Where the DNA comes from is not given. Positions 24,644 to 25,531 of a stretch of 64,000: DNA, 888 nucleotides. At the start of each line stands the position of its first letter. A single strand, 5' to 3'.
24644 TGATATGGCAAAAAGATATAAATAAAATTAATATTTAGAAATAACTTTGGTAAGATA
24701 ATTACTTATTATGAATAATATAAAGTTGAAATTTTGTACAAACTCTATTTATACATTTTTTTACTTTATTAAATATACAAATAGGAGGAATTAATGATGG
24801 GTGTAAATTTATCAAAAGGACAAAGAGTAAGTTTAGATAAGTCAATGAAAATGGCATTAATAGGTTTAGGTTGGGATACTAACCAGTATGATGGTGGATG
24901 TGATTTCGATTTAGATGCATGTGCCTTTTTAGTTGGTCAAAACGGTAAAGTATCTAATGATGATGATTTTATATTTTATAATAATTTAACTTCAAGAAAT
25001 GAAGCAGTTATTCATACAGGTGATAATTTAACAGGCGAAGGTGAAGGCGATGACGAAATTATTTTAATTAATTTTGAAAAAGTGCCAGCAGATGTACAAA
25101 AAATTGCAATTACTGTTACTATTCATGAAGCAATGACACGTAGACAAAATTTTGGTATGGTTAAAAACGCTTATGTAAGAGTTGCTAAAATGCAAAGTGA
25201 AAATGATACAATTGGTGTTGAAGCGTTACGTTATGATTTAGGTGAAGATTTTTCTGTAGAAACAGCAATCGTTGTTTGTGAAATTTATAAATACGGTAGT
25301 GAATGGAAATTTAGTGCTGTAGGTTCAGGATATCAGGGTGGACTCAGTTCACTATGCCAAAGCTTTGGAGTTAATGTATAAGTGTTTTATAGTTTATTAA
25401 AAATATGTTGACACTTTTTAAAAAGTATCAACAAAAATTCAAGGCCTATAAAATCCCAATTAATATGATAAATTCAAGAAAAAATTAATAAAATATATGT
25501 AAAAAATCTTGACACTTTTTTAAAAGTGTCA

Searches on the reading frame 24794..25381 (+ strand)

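Call 83: search_protein_families(library=pfam, proteins=[window:24794-25381:+], max_evalue=0.00001)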
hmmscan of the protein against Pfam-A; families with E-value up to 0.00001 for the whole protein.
window:24794-25381:+ (195 aa): 1 family
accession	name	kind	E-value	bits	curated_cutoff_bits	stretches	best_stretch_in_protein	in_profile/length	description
PF02342.23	TerD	-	9.8e-74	247.3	25.3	1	2-191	1-187/187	TerD domain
